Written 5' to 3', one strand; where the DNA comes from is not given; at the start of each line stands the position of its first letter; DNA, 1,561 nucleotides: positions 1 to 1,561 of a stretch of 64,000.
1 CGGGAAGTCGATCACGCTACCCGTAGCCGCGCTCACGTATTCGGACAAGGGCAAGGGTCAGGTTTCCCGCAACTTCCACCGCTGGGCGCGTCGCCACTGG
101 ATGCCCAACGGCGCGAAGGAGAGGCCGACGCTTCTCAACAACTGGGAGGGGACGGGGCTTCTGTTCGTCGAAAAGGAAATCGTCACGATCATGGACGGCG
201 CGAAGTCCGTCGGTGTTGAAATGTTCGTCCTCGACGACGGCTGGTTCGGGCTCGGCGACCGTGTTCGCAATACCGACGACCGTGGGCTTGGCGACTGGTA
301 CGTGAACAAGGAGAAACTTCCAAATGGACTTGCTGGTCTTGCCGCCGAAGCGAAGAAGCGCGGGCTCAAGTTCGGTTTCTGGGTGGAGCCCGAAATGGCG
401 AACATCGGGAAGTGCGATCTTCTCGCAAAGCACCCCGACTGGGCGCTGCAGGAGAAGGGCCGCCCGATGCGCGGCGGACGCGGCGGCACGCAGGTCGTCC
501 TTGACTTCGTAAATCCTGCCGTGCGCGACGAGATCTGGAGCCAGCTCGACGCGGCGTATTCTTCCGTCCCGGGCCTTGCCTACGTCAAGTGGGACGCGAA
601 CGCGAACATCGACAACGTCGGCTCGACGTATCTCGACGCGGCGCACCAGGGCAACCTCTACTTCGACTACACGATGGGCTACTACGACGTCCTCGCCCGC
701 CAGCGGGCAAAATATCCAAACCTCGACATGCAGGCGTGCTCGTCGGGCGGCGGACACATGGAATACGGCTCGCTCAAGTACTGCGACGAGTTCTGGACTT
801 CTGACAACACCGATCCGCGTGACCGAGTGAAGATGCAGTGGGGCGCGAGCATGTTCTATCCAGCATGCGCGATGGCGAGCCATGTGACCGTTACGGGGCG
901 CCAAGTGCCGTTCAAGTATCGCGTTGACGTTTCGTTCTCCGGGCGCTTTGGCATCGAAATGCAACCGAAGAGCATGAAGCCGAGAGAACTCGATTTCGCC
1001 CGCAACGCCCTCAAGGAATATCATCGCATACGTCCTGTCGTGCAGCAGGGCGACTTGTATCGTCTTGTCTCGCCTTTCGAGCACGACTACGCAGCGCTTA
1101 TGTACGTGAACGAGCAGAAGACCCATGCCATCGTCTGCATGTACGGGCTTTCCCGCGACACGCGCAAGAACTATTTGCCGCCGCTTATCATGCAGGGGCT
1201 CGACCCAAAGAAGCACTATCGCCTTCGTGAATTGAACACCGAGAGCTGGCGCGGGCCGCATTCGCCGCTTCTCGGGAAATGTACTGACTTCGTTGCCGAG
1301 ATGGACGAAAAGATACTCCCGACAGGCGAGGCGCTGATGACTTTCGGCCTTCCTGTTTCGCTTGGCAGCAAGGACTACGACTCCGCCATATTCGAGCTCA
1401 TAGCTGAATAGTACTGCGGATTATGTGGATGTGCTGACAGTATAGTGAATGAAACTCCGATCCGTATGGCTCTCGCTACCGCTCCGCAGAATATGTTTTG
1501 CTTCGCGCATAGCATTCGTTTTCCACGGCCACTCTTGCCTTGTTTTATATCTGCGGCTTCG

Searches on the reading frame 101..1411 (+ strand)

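Call 15: search_protein_families(library=pfam, proteins=[window:101-1411:+], max_evalue=0.001)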
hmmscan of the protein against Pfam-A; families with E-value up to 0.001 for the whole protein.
window:101-1411:+ (436 aa): 3 families
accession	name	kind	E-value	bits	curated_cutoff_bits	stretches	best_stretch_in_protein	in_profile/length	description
PF02065.24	Melibiase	-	1.7e-90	304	27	1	6-317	39-347/347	Melibiase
PF16874.11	Glyco_hydro_36C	-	2.3e-13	50.8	27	1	331-433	2-77/77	Glycosyl hydrolase family 36 C-terminal domain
PF01055.32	Glyco_hydro_31_2nd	-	1.5e-06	28.2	23.5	1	36-179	35-168/328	Glycosyl hydrolases family 31 TIM-barrel domain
